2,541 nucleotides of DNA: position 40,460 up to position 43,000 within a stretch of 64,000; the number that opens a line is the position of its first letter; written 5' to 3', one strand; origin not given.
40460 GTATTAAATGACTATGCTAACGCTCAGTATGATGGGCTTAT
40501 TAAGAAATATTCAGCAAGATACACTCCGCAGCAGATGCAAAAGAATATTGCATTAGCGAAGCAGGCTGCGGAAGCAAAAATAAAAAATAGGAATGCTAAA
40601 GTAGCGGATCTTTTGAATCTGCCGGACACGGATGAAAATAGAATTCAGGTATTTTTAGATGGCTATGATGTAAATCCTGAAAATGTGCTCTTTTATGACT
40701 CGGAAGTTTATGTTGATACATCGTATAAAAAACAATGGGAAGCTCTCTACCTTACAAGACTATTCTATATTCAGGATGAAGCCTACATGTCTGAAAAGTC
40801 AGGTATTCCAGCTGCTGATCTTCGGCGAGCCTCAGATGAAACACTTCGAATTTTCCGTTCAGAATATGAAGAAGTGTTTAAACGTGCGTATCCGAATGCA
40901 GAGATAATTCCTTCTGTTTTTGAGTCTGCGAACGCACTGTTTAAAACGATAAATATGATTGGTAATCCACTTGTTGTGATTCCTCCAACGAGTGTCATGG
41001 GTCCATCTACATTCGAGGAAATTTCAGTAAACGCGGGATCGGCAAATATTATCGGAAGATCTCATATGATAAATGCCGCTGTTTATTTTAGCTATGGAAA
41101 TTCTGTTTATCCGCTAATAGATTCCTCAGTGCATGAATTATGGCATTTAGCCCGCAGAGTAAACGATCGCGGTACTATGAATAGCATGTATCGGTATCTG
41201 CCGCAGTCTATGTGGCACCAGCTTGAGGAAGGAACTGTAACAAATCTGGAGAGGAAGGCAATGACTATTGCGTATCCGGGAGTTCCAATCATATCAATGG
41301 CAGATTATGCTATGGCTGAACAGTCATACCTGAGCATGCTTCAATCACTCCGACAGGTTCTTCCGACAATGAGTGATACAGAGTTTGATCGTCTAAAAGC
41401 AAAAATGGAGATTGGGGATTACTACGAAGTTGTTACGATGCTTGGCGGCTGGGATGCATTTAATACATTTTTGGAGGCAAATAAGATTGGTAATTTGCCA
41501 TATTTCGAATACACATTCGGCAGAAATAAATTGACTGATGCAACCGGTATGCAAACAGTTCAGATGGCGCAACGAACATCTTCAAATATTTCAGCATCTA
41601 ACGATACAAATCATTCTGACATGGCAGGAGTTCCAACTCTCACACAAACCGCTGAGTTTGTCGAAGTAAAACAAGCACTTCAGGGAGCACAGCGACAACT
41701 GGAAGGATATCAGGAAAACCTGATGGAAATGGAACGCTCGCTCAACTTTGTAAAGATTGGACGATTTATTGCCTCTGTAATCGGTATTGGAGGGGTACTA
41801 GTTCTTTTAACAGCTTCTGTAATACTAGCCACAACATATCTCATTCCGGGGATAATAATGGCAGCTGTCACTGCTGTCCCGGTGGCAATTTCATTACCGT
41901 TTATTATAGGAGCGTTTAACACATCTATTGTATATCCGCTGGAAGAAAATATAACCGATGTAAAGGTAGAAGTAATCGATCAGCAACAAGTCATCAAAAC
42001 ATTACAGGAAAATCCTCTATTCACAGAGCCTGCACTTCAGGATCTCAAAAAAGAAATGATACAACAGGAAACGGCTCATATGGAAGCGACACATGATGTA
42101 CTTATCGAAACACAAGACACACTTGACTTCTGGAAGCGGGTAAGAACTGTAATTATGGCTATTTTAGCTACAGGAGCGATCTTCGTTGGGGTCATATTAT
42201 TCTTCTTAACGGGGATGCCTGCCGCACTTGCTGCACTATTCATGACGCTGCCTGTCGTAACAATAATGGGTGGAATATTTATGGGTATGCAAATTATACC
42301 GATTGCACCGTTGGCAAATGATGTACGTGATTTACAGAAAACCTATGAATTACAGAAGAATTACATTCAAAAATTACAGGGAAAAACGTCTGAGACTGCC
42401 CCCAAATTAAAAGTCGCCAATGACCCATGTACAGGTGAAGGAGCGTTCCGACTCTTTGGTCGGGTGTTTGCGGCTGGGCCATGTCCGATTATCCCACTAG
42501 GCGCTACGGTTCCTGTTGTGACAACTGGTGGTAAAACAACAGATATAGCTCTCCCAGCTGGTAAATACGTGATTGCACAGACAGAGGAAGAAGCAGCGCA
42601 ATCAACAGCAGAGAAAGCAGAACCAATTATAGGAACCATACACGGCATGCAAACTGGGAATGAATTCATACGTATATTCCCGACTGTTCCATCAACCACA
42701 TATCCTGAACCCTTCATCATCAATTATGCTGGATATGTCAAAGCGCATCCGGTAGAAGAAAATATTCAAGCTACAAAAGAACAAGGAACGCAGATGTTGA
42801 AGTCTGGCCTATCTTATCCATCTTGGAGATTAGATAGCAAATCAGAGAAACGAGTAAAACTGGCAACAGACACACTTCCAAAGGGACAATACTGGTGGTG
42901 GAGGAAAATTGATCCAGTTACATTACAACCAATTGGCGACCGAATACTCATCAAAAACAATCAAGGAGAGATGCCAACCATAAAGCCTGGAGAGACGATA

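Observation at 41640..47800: The C-terminal 1.4 kb of gene 1 and the N-terminal region of gene 2 share one architecture; gene 2 looks like a partial duplicate of gene 1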

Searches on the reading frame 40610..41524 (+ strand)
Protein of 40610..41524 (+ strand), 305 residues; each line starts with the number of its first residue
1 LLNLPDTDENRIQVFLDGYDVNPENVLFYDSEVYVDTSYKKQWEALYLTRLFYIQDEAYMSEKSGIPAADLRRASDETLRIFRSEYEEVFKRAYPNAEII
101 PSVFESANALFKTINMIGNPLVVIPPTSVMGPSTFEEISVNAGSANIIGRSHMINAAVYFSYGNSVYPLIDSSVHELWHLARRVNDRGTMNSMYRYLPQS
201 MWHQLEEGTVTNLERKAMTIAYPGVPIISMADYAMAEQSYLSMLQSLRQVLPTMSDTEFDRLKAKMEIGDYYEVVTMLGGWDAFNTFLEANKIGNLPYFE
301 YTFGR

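Call 43: search_solved_structures(query=A3, max_evalue=10)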
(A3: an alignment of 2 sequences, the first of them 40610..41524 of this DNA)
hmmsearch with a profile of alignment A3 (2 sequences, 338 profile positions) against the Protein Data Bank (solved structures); distinct sequences matched with E-value up to 10: 1.
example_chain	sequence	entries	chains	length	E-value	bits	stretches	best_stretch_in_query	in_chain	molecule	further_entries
7r5a_A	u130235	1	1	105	1.1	11.4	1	78-125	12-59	Toxin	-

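Call 53: predict_structure(alignment_id=A3)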
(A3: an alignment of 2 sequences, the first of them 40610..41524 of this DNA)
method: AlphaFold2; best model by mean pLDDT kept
length: 305 residues; sequences in the alignment: 2
mean_pLDDT: 36.5   pTM: 0.26
mean pLDDT of the five models: 36.5, 35.0, 34.6, 34.4, 34.2
residues with pLDDT >= 90: 0; 70-90: 6; 50-70: 39; < 50: 260
segments of 3 or more residues with pLDDT < 50: 1-242, 267-270, 294-305
pLDDT, mean of each block of 10 residues (from residue 1): 27 26 25 25 30 38 42 46 42 36 34 27 28 30 28 29 30 34 32 31 31 31 30 38 54 71 52 58 56 40 29
secondary structure, 60 per line:
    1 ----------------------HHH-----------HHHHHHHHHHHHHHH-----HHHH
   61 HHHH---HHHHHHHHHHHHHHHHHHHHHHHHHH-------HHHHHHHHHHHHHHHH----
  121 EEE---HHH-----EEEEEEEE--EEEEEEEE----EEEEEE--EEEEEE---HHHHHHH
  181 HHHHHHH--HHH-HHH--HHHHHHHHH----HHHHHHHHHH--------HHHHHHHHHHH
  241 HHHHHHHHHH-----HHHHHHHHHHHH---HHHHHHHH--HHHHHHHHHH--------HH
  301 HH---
elements in order: H37-51 H57-64 H68-93 H101-116 E121-123 E135-142 E145-152 E157-162 E165-170 H174-187 H199-207 H212-221 H230-250 H256-267 H271-278 H281-290 H299-302

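Call 54: search_protein_families(library=pfam, proteins=[window:40610-41524:+], max_evalue=5)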
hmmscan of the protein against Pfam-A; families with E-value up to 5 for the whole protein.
window:40610-41524:+ (305 aa): 2 families
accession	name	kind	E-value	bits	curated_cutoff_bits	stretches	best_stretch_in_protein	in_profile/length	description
PF09404.15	C12orf66_like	-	0.12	11.5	22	1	235-285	101-151/439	KICSTOR complex C12orf66 like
PF17810.6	Arg_decarb_HB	-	0.16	12.7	23.3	0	228-256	46-74/84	Arginine decarboxylase helical bundle domain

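Call 58: find_related_loci(query=A3, collection=metagenome_contigs, flank=10000)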
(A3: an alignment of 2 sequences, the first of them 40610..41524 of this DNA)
Query A3 (305 aa) in metagenome_contigs; peptide patterns used: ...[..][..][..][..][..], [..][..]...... (x = any residue, [..] = any of these).
343 stretches matched a pattern, but none encodes a relative of the query by tblastn (E <= 1e-3).

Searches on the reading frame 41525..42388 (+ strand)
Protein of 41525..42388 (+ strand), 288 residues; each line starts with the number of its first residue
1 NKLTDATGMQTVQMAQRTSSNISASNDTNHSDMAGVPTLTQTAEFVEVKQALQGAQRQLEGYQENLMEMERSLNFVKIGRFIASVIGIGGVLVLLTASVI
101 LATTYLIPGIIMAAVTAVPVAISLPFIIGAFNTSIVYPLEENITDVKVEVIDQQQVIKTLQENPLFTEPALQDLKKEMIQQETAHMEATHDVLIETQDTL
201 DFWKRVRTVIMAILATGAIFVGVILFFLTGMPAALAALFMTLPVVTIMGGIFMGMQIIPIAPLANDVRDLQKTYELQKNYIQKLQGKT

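Call 54: search_protein_families(library=pfam, proteins=[window:41525-42388:+], max_evalue=5)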
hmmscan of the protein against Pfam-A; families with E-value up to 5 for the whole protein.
window:41525-42388:+ (288 aa): 4 families
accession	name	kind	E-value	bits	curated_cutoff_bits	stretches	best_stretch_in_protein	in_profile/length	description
PF20990.2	DUF2207_C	-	0.0018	18.5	33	2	47-118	106-184/247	Predicted membrane protein (DUF2207) C-terminal domain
PF05055.17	DUF677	-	0.0091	15.4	29.1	1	59-123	159-223/336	Protein of unknown function (DUF677)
PF19567.5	CpsB_CapC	-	0.1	12.5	27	1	140-219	56-131/234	Capsular polysaccharide synthesis, CpsB/CapC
PF08702.15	Fib_alpha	-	0.33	11.6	29.9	1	139-183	86-130/143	Fibrinogen alpha/beta chain family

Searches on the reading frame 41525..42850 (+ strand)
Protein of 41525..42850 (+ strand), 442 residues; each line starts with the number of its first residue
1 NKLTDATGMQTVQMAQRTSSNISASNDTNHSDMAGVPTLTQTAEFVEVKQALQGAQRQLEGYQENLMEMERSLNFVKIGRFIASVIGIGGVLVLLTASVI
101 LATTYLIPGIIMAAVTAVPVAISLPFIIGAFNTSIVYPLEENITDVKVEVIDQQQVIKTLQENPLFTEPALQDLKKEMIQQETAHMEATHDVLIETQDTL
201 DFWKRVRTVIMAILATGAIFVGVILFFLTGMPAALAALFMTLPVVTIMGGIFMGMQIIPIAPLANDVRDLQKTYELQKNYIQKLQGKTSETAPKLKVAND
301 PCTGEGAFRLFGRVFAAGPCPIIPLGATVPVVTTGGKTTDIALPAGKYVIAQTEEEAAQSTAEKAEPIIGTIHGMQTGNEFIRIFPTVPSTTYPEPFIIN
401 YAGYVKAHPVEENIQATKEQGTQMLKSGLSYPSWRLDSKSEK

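Call 13: find_homologous_proteins(query=window:41525-42850:+, max_evalue=0.001)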
Query window:41525-42850:+: 8000 candidates shared short words with the query, none scored E <= 0.001.

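Call 16: find_related_loci(query=A1, collection=genome_contigs, flank=10000)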
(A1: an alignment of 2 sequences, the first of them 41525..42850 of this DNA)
Query A1 (442 aa) in genome_contigs; peptide patterns used: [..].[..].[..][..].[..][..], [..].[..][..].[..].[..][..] (x = any residue, [..] = any of these).
105 stretches matched a pattern, but none encodes a relative of the query by tblastn (E <= 1e-3).

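Call 23: search_protein_representatives(alignment_id=A1)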
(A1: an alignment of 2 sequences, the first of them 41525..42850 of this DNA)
Query: 2 sequences, 461 profile positions. Proteins with E-value up to 0.001 (for the whole library): 1; up to 1e-10: 1; up to 1e-30: 1. The best 1 are listed.
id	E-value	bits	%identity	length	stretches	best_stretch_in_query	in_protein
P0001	1.2e-200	683.6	-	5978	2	1-441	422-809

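Call 25: find_encoding_contigs(protein=P0001, flank=10000, max_places=10)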
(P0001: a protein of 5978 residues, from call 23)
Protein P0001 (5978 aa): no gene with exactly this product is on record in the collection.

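Call 27: find_encoding_contigs(protein=P0003, flank=10000, max_places=6)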
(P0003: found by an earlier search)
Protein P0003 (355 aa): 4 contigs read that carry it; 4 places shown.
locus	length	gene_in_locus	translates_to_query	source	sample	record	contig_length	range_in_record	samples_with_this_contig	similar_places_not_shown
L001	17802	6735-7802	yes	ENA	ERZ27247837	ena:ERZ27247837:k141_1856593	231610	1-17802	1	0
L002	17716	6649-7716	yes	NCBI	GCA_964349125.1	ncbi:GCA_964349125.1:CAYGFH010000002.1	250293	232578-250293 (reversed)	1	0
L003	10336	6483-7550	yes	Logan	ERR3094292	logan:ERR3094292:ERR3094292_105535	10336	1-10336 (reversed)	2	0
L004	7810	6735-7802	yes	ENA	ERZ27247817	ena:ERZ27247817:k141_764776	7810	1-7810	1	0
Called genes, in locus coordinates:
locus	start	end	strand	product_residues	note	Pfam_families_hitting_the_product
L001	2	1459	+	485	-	?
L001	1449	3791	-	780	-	PF13715:CarbopepD_reg_2 (faint), PF13620:CarboxypepD_reg (weak)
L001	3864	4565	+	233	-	PF13399:LytR_C (weak)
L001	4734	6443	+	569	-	PF07497:Rho_RNA_bind, PF00006:ATP-synt_ab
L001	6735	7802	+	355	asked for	PF01476:LysM, PF23473:LysM3_LYK4_5 (faint), PF01551:Peptidase_M23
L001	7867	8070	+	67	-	-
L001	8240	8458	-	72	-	-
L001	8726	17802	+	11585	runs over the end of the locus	-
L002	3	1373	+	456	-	?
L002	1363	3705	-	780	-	PF13715:CarbopepD_reg_2 (faint), PF13620:CarboxypepD_reg (weak)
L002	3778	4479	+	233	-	PF13399:LytR_C (weak)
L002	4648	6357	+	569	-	PF07497:Rho_RNA_bind, PF00006:ATP-synt_ab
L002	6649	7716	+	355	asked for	PF01476:LysM, PF23473:LysM3_LYK4_5 (faint), PF01551:Peptidase_M23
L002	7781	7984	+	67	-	-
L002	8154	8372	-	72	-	-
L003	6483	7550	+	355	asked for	PF01476:LysM, PF23473:LysM3_LYK4_5 (faint), PF01551:Peptidase_M23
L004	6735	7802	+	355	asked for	PF01476:LysM, PF23473:LysM3_LYK4_5 (faint), PF01551:Peptidase_M23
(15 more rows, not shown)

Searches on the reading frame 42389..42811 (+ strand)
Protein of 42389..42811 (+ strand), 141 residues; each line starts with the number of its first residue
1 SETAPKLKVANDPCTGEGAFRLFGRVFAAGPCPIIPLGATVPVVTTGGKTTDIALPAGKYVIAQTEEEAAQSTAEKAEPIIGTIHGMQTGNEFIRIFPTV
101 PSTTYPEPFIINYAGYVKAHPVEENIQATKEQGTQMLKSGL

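Call 35: find_related_loci(query=A2, collection=genome_contigs, flank=10000)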
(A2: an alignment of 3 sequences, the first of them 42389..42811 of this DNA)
Query A2 (141 aa) in genome_contigs; peptide patterns used: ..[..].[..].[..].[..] (x = any residue, [..] = any of these).
101 stretches matched a pattern, but none encodes a relative of the query by tblastn (E <= 1e-3).

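Call 36: find_related_loci(query=A2, collection=metagenome_contigs, flank=10000)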
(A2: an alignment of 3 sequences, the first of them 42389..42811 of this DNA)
Query A2 (141 aa) in metagenome_contigs; peptide patterns used: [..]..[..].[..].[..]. (x = any residue, [..] = any of these).
119 stretches matched a pattern, but none encodes a relative of the query by tblastn (E <= 1e-3).

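Call 41: search_solved_structures(query=A2, max_evalue=10)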
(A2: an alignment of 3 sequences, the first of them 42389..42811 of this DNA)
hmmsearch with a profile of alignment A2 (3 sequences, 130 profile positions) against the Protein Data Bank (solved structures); distinct sequences matched with E-value up to 10: 2.
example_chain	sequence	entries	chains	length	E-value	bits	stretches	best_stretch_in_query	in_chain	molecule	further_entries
1pdk_B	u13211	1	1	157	0.12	15.6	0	49-77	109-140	PROTEIN (PROTEIN PAPK)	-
7lhg_K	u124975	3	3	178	0.17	15.1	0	49-77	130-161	Fimbrial adapter PapK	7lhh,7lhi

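Call 51: predict_structure(alignment_id=A2)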
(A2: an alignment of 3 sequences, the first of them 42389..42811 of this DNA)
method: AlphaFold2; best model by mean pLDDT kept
length: 141 residues; sequences in the alignment: 3
mean_pLDDT: 41.3   pTM: 0.32
mean pLDDT of the five models: 41.3, 34.3, 32.9, 31.3, 30.1
residues with pLDDT >= 90: 0; 70-90: 0; 50-70: 35; < 50: 106
segments of 3 or more residues with pLDDT < 50: 1-38, 44-50, 63-93, 99-101, 120-141
pLDDT, mean of each block of 10 residues (from residue 1): 30 38 42 43 49 53 47 34 35 50 51 53 31 23 29
secondary structure, 60 per line:
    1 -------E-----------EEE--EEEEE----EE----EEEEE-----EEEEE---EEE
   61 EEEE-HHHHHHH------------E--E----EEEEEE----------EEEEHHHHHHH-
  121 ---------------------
elements in order: E20-22 E25-29 E40-44 E50-54 E58-64 H66-72 E93-98 E109-112 H113-119

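Call 54: search_protein_families(library=pfam, proteins=[window:42389-42811:+], max_evalue=5)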
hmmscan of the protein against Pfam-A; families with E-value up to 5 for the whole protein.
window:42389-42811:+ (141 aa): 0 families

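Call 59: find_related_loci(query=A2, collection=viral_contigs, flank=10000)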
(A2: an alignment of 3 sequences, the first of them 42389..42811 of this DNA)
Query A2 (141 aa) in viral_contigs; peptide patterns used: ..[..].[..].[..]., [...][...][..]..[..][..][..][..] (x = any residue, [..] = any of these).
41 stretches matched a pattern, but none encodes a relative of the query by tblastn (E <= 1e-3).
